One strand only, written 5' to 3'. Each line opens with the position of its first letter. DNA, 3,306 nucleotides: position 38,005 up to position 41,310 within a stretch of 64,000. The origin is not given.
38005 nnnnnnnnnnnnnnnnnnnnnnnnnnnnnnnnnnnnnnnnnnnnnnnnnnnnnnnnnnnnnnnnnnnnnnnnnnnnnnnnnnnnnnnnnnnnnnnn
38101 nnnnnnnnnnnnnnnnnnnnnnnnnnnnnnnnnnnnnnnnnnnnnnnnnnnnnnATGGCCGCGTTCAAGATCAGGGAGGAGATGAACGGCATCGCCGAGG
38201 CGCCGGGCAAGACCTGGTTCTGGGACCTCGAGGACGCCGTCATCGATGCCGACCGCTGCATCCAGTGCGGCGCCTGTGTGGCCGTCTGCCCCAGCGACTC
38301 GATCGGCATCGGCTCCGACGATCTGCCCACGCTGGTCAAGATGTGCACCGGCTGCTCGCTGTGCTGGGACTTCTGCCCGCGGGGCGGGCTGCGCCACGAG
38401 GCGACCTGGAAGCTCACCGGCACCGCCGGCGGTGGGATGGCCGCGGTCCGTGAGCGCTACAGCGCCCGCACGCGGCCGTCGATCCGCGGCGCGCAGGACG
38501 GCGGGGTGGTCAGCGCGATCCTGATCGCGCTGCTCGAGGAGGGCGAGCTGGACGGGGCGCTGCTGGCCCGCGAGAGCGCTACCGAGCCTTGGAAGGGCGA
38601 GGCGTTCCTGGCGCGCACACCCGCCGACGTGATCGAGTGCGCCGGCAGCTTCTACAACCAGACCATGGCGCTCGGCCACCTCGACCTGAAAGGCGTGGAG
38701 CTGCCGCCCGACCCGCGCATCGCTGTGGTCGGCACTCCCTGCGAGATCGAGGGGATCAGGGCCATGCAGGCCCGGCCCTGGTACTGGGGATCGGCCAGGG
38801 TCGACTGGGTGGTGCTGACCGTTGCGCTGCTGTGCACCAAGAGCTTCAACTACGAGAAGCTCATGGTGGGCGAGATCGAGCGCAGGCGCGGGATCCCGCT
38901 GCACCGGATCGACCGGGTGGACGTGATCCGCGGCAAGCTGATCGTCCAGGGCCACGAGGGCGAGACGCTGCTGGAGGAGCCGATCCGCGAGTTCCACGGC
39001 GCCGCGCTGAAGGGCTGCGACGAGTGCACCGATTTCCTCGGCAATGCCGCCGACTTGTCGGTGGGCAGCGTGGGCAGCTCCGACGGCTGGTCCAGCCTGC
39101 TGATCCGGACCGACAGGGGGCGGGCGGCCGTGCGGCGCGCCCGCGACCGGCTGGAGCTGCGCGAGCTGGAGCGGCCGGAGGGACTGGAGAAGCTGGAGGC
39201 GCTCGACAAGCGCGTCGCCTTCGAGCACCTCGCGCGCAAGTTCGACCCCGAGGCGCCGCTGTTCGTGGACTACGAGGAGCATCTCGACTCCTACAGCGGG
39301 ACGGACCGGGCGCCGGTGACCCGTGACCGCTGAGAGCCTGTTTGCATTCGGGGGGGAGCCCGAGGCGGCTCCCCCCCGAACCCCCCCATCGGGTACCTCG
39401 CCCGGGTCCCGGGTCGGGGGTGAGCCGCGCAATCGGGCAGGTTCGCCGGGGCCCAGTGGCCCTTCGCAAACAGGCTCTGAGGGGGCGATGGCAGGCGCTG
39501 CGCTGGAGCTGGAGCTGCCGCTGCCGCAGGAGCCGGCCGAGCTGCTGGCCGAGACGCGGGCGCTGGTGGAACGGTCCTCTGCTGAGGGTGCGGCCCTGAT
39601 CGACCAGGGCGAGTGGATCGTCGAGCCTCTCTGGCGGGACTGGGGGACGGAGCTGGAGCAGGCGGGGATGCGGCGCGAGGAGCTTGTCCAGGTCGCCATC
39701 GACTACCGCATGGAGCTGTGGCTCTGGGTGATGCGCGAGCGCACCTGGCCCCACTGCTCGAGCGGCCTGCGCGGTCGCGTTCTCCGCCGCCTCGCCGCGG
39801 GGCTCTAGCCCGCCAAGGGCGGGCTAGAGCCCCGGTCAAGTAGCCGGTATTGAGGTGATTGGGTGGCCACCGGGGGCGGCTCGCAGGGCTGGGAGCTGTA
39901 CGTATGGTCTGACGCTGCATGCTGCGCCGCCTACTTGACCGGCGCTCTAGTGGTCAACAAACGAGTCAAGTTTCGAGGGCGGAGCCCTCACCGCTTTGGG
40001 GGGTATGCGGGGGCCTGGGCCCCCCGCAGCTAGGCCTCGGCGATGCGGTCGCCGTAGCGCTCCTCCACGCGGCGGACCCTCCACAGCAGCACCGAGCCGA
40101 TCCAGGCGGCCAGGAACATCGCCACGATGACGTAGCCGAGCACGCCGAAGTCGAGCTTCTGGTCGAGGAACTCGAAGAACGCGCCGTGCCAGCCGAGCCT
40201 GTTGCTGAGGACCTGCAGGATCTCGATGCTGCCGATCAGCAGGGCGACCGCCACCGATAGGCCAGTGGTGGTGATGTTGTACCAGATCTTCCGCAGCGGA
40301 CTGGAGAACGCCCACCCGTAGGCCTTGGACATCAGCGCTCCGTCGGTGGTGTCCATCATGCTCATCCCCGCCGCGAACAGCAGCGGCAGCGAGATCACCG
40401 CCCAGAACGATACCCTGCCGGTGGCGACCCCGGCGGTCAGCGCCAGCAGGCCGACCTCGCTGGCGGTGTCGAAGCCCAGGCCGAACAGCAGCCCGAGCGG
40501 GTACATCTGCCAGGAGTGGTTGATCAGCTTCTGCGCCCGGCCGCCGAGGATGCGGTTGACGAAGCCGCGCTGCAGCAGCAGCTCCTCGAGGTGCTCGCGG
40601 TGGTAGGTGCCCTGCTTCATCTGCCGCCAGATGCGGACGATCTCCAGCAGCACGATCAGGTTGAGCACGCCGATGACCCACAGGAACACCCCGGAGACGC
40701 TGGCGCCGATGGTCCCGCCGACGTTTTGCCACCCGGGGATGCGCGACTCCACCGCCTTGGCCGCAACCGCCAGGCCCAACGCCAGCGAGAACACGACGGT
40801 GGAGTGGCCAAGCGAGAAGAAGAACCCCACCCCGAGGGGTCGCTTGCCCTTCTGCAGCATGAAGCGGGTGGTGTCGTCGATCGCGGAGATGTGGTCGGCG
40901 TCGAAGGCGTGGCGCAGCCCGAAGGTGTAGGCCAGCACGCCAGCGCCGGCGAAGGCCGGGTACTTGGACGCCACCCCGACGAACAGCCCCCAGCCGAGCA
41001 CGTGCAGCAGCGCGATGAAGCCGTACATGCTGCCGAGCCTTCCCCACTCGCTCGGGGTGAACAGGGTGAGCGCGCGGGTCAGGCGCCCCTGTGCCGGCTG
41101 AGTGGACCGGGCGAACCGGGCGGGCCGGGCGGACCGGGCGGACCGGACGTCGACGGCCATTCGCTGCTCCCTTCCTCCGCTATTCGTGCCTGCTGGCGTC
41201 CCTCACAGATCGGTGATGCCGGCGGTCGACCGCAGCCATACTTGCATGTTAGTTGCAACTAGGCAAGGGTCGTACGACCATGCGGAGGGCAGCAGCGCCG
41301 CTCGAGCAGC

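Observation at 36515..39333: Candidate split F420H2-dependent siroheme sulfite/nitrite reductase: NirA/SirA hemoprotein translationally coupled to an FrhB/FpoF-like subunit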

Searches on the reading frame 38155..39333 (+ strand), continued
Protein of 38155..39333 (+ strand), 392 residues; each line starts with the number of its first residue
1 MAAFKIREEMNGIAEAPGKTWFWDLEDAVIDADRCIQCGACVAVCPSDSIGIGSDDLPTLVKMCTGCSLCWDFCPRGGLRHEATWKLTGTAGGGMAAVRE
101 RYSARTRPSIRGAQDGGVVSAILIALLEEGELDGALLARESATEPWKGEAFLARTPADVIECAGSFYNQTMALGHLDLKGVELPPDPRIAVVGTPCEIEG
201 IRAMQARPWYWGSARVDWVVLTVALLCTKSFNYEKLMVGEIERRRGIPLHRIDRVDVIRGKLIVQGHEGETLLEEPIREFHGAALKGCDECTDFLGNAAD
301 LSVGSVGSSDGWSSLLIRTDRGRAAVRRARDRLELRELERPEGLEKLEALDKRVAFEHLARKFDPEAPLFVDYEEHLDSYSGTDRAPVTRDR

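Call 24: find_related_loci(query=A1, collection=genome_contigs, flank=6000)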
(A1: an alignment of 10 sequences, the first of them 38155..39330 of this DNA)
Query A1 (392 aa) in genome_contigs; peptide patterns used: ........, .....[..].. (x = any residue, [..] = any of these).
599 stretches matched a pattern (row limit reached: there are more); 586 encode a relative of the query (tblastn E <= 1e-3); the best 80 are kept; 80 distinct loci.
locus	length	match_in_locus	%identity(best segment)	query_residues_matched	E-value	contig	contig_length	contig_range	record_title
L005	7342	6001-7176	81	1-392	0e+0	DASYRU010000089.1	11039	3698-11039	MAG TPA_asm: Actinomycetota bacterium isolate SMAG_U4519 k141_432992, whole genome shotgun sequence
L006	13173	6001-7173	79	1-392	0e+0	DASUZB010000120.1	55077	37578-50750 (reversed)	MAG TPA_asm: Actinomycetes bacterium isolate SMAG_U1911 k141_61405, whole genome shotgun sequence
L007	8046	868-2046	80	1-392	0e+0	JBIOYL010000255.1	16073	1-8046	MAG: Actinomycetes bacterium isolate MAG031 k127_4096129, whole genome shotgun sequence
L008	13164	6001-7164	79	1-389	0e+0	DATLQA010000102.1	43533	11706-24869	MAG TPA_asm: Actinomycetota bacterium isolate SMAG_U13866 k141_1947044, whole genome shotgun sequence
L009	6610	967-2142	79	1-391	0e+0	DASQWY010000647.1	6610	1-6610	MAG TPA_asm: Actinomycetes bacterium isolate SMAG_U11025 k141_611488, whole genome shotgun sequence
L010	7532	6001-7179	75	1-391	0e+0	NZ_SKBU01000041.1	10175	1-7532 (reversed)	Rubrobacter taiwanensis strain Yellowstone NODE_43_length_10087_cov_69.628136, whole genome shotgun sequence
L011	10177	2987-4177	75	1-392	0e+0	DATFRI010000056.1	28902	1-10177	MAG TPA_asm: Actinomycetes bacterium isolate SMAG_U9354 k141_3474060, whole genome shotgun sequence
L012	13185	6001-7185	71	1-391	0e+0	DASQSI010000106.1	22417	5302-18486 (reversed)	MAG TPA_asm: Rubrobacteraceae bacterium isolate SMAG_U10905 k141_8391, whole genome shotgun sequence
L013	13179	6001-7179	70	1-391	0e+0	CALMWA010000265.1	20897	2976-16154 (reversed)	MAG TPA_asm: uncultured actinobacterium isolate SRR6670123_bin.74_CONCOCT_v1.1_MAG genome assembly, contig: ERZ534009.10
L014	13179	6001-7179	71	1-391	0e+0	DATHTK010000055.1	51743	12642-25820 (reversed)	MAG TPA_asm: Rubrobacteraceae bacterium isolate SMAG_U16075 k141_1409035, whole genome shotgun sequence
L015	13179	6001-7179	70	1-391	0e+0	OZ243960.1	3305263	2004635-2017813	MAG: Rubrobacteraceae bacterium isolate 6d3ed29e-e20b-42c7-a023-2236d73a9153 genome assembly, chromosome: 1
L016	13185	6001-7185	70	1-391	0e+0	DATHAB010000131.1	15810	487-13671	MAG TPA_asm: Rubrobacteraceae bacterium isolate SMAG_U10679 k141_2362088, whole genome shotgun sequence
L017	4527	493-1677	70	1-391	0e+0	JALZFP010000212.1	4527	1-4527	MAG: Actinomycetota bacterium isolate NAD bin13 SC8819-21_k127_1116843, whole genome shotgun sequence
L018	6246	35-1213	71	1-391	0e+0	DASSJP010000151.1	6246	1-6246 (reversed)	MAG TPA_asm: Rubrobacter sp. isolate SMAG_U1118 k141_1465933, whole genome shotgun sequence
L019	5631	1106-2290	71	1-391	0e+0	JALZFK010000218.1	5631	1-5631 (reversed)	MAG: Actinomycetota bacterium isolate NAD bin8 SC8819-21_k127_1886058, whole genome shotgun sequence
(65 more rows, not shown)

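Call 62: predict_structure(alignment_id=A1)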
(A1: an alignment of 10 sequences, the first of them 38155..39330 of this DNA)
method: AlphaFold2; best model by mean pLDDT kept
length: 392 residues; sequences in the alignment: 10
mean_pLDDT: 54.0   pTM: 0.59
mean pLDDT of the five models: 54.0, 51.3, 44.9, 40.2, 33.7
residues with pLDDT >= 90: 32; 70-90: 83; 50-70: 75; < 50: 202
segments of 3 or more residues with pLDDT < 50: 1-94, 113-115, 165-171, 228-238, 257-261, 276-296, 306-309, 340-392
pLDDT, mean of each block of 10 residues (from residue 1): 31 31 29 33 36 35 33 28 27 56 74 61 93 85 63 88 54 60 86 71 62 70 64 42 66 52 67 57 32 51 58 77 93 78 34 32 32 36 35 26
secondary structure, 60 per line:
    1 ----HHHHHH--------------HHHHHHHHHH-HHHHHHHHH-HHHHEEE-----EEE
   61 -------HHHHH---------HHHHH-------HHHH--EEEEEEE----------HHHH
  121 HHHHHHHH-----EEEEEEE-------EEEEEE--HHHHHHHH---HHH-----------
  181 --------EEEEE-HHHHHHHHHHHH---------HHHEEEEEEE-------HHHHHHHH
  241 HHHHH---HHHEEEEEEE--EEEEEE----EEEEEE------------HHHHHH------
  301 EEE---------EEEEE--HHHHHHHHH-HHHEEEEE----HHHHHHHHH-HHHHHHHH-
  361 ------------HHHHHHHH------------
elements in order: H5-10 H25-34 H36-44 H46-49 E50-52 E58-60 H68-72 H82-86 H94-97 E100-106 H117-128 E134-140 E148-153 H156-163 E189-193 H195-206 E219-225 H233-245 E252-258 E261-266 E271-276 H289-294 E301-303 E313-317 H320-328 E333-337 H342-350 H352-359 H373-380

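Call 66: fold_search(model_id=the predicted structure, library=pdb)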
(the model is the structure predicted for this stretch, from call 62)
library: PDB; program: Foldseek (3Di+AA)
matches with E <= 10: 525; with E <= 0.001: 20
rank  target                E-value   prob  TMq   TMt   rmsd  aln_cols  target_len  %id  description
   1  8riu_B                1.5e-18  1.00  0.49  0.52   9.5       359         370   29  Crystal structure of the F420-reducing carbon monoxide dehydrogenase component from the ethanotroph Candidatus Ethanop (released 2024-10-02)
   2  7np8_A                1.6e-16  1.00  0.46  0.32   9.8       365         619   28  Crystal structure of the Coenzyme F420-dependent sulfite reductase from Methanocaldococcus jannaschii at 2.3-A resolut (released 2022-03-23)
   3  7np8_B                1.6e-16  1.00  0.46  0.32   9.8       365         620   28  Crystal structure of the Coenzyme F420-dependent sulfite reductase from Methanocaldococcus jannaschii at 2.3-A resolut (released 2022-03-23)
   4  6qii_B                2.0e-16  1.00  0.46  0.59   5.6       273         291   27  Xenon derivatization of the F420-reducing [NiFe] hydrogenase complex from Methanosarcina barkeri (released 2019-10-23)
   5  6qgr_B                4.2e-16  1.00  0.46  0.59   5.7       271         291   28  The F420-reducing [NiFe] hydrogenase complex from Methanosarcina barkeri at the Nia-S state (released 2019-10-23)
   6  8rja_E                5.6e-16  1.00  0.47  0.52   9.9       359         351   26  Crystal structure of the F420-reducing formylmethanofuran dehydrogenase complex from the ethanotroph Candidatus Ethano (released 2024-10-02)
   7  4ci0_C                8.3e-16  1.00  0.48  0.63   5.7       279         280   31  Electron cryo-microscopy of F420-reducing NiFe hydrogenase Frh (released 2014-02-26)
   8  7npa_D                1.1e-15  1.00  0.44  0.31  10.3       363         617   27  Crystal structure of the Coenzyme F420-dependent sulfite reductase from Methanothermococcus thermolithotrophicus at 1. (released 2022-03-23)
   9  9r51_B                1.6e-15  1.00  0.47  0.62   7.4       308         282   27  Dimeric state of the F420-reducing hydrogenase from Methanothermococcus thermolithotrophicus in crystalline form 1 (released 2025-10-22)
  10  9r52_B                3.5e-15  1.00  0.47  0.62   7.3       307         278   26  Dimeric state of the F420-reducing hydrogenase from Methanothermococcus thermolithotrophicus in crystalline form 2 (released 2025-10-22)
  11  7npa_N                3.5e-15  1.00  0.44  0.31  10.3       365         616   26  Crystal structure of the Coenzyme F420-dependent sulfite reductase from Methanothermococcus thermolithotrophicus at 1. (released 2022-03-23)
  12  7npa_A                7.2e-15  1.00  0.46  0.32   9.4       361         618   28  Crystal structure of the Coenzyme F420-dependent sulfite reductase from Methanothermococcus thermolithotrophicus at 1. (released 2022-03-23)
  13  5dqr_B                6.8e-13  1.00  0.44  0.43  12.5       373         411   18  The crystal structure of Arabidopsis 7-hydroxymethyl chlorophyll a reductase (HCAR) (released 2016-04-20)
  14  5dqr_A                9.0e-13  1.00  0.44  0.42  10.5       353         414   18  The crystal structure of Arabidopsis 7-hydroxymethyl chlorophyll a reductase (HCAR) (released 2016-04-20)
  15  5dqr_C                1.1e-12  1.00  0.45  0.42  12.6       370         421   18  The crystal structure of Arabidopsis 7-hydroxymethyl chlorophyll a reductase (HCAR) (released 2016-04-20)
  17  5dqr_E                4.4e-12  1.00  0.44  0.43  12.1       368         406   18  The crystal structure of Arabidopsis 7-hydroxymethyl chlorophyll a reductase (HCAR) (released 2016-04-20)
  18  5dqr_F                6.2e-12  1.00  0.44  0.42  12.7       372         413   17  The crystal structure of Arabidopsis 7-hydroxymethyl chlorophyll a reductase (HCAR) (released 2016-04-20)
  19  5dqr_D                2.9e-11  1.00  0.44  0.42  10.2       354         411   18  The crystal structure of Arabidopsis 7-hydroxymethyl chlorophyll a reductase (HCAR) (released 2016-04-20)
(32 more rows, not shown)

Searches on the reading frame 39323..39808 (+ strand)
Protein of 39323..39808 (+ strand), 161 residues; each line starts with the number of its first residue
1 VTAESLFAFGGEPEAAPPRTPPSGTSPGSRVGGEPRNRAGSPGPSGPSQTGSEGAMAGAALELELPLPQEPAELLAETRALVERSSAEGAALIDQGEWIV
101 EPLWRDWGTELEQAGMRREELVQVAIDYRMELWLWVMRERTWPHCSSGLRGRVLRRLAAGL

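Call 9: search_protein_families(library=pfam, proteins=[window:39323-39808:+], max_evalue=0.001)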
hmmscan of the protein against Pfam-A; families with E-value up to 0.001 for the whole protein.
window:39323-39808:+ (161 aa): 0 families

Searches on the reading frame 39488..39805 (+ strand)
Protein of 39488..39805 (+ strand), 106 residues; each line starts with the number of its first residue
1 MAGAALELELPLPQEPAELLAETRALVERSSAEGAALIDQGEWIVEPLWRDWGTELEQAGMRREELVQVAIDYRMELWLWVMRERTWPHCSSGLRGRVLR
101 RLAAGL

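Call 41: search_protein_families(library=pfam, proteins=[window:39488-39805:+], max_evalue=0.1)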
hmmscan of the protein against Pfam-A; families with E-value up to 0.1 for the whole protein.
seq(106 aa): 0 families

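Call 42: find_homologous_proteins(query=window:39488-39805:+, max_evalue=0.001)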
Query seq(106 aa) (106 aa): 26 proteins with E <= 0.001 among 82 candidates.
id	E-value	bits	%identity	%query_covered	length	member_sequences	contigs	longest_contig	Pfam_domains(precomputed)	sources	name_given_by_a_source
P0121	2.2e-61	222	100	100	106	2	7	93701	-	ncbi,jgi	jgi:hypothetical protein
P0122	1.3e-52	194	92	91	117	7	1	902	-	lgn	-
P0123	5.8e-49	182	86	75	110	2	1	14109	-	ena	-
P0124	7.2e-48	179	85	94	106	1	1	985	-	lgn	-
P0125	1.6e-39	152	71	98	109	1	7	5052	-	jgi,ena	jgi:hypothetical protein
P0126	2.8e-39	151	75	82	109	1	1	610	-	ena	-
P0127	7.1e-39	150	73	93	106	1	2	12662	-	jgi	jgi:hypothetical protein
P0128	7.3e-39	150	75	91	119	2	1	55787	-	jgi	jgi:hypothetical protein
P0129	7.4e-39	150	73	95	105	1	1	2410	-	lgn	-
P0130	1.4e-38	149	75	90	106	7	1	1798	-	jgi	jgi:hypothetical protein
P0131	1.8e-38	149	72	92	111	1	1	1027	-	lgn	-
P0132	1.2e-37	146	73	92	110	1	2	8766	-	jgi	jgi:hypothetical protein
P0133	1.8e-37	145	71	97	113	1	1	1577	-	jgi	jgi:hypothetical protein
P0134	2.1e-37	145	73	93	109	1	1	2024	-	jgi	jgi:hypothetical protein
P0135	2.9e-37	145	74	80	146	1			-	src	-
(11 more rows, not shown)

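Call 63: predict_structure(alignment_id=A2)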
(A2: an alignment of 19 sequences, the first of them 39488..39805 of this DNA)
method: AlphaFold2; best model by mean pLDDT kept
length: 106 residues; sequences in the alignment: 19
mean_pLDDT: 93.8   pTM: 0.84
mean pLDDT of the five models: 93.8, 93.6, 93.5, 93.1, 92.8
residues with pLDDT >= 90: 94; 70-90: 5; 50-70: 3; < 50: 4
segments of 3 or more residues with pLDDT < 50: 1-4
pLDDT, mean of each block of 10 residues (from residue 1): 63 97 98 98 98 96 98 98 98 97 85
secondary structure, 60 per line:
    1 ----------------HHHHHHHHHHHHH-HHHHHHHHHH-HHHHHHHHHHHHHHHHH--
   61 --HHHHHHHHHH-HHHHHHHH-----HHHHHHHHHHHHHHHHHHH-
elements in order: H17-29 H31-40 H42-58 H63-72 H74-81 H87-105

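Call 76: search_protein_representatives(alignment_id=A2)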
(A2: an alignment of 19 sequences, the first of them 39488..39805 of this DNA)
Query: 19 sequences, 109 profile positions. Proteins with E-value up to 0.001 (for the whole library): 269; up to 1e-10: 170; up to 1e-30: 8. The best 150 are listed.
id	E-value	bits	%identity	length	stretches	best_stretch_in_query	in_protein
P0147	2.7e-36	139.7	-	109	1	8-104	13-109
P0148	1.8e-35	137.1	-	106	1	4-103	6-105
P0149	5.7e-34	132.3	-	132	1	9-106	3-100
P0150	6.6e-33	128.8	-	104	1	7-106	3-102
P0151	9.8e-33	128.3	-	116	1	12-105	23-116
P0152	6.7e-32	125.6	-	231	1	8-106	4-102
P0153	1.6e-31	124.4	-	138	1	3-104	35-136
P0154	2.9e-31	123.5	-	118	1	9-106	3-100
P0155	1.8e-29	117.8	-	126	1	11-107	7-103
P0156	7.4e-29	115.8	-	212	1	11-106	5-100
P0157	2.8e-28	114.0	-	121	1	12-106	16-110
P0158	2.8e-28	113.9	-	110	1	25-106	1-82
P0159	8.8e-28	112.4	-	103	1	8-105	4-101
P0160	2.4e-27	111.0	-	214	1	10-106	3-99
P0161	3.9e-27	110.3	-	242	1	11-101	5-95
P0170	3.7e-23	97.5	-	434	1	8-105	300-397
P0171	3.7e-23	97.5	-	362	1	4-85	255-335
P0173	2.5e-22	94.8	-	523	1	8-105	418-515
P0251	4.9e-14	68.1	-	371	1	11-105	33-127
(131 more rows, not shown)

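Call 77: search_protein_families(library=pfam, proteins=[P0170, P0171, P0173, P0251, P0152, P0156, P0160, P0161], max_evalue=0.001)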
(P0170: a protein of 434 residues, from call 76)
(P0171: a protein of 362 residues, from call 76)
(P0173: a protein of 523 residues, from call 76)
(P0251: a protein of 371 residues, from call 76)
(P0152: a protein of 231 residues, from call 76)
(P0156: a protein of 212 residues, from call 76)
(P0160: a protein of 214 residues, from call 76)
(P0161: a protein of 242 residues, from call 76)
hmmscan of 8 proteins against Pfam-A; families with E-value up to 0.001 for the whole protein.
P0170 (434 aa): 2 families
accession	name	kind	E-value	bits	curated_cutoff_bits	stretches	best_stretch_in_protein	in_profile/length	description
PF04432.18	FrhB_FdhB_C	-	8.1e-32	110.6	23.3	1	71-215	3-139/150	Coenzyme F420 hydrogenase/dehydrogenase, beta subunit C terminus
PF04422.18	FrhB_FdhB_N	-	3.7e-12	46.6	22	1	1-59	20-77/78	Coenzyme F420 hydrogenase/dehydrogenase, beta subunit N-term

P0171 (362 aa): 1 family
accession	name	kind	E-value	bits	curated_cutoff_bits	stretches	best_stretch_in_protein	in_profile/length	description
PF04432.18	FrhB_FdhB_C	-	3.8e-34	118.2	23.3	1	50-201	3-148/150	Coenzyme F420 hydrogenase/dehydrogenase, beta subunit C terminus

P0173 (523 aa): 12 families
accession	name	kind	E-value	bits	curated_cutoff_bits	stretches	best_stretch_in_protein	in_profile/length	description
PF04432.18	FrhB_FdhB_C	-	1.1e-33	116.7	23.3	1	199-347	3-145/150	Coenzyme F420 hydrogenase/dehydrogenase, beta subunit C terminus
PF04422.18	FrhB_FdhB_N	-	9.2e-18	64.6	22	1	114-185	2-75/78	Coenzyme F420 hydrogenase/dehydrogenase, beta subunit N-term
PF13237.11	Fer4_10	-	8.4e-09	35.7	25.5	1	40-86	3-53/53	4Fe-4S dicluster domain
PF13187.11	Fer4_9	-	1.2e-08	35.3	27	2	45-88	1-50/52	4Fe-4S dicluster domain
PF14697.11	Fer4_21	-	1.3e-08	35.2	35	1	40-86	2-52/59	4Fe-4S dicluster domain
PF00037.32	Fer4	-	5.7e-08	32.7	21.1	1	40-61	2-23/24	4Fe-4S binding domain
PF12838.12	Fer4_7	-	6.5e-08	33.4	27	2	45-88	1-51/52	4Fe-4S dicluster domain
PF12837.12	Fer4_6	-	5.4e-06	26.6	25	1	40-61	3-24/24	4Fe-4S binding domain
PF13484.11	Fer4_16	-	8.1e-06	27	30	0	45-62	1-18/66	4Fe-4S double cluster binding domain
PF12797.12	Fer4_2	-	3.2e-05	24.1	24.5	1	40-58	4-22/22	4Fe-4S binding domain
PF13746.11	Fer4_18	-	0.00018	22.1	27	1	43-85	58-95/114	4Fe-4S dicluster domain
PF13183.11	Fer4_8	-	0.00055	20.9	27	0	44-58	3-17/68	4Fe-4S dicluster domain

P0251 (371 aa): 1 family
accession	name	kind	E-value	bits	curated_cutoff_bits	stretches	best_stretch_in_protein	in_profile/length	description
PF01507.26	PAPS_reduct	-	1.1e-35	123.6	22.5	1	175-361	2-168/175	Phosphoadenosine phosphosulfate reductase domain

P0152 (231 aa): 0 families

P0156 (212 aa): 0 families

P0160 (214 aa): 0 families

P0161 (242 aa): 0 families

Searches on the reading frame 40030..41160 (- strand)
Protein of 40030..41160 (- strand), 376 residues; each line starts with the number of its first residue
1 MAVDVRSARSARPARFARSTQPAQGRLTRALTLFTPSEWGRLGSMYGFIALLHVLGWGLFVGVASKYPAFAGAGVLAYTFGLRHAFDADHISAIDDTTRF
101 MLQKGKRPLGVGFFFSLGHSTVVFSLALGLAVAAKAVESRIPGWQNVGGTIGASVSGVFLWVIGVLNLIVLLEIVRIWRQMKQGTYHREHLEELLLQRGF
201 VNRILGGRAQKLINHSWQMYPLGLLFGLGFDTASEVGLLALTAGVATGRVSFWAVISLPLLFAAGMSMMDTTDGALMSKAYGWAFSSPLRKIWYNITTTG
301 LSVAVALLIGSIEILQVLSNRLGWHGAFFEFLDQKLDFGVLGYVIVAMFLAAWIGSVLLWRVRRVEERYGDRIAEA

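Call 9: search_protein_families(library=pfam, proteins=[window:40030-41160:-], max_evalue=0.001)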
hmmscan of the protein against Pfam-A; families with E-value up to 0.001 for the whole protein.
window:40030-41160:- (376 aa): 1 family
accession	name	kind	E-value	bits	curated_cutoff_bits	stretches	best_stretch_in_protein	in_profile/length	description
PF03824.22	NicO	-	1.2e-91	307.4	27.7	1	72-358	3-286/287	High-affinity nickel-transport protein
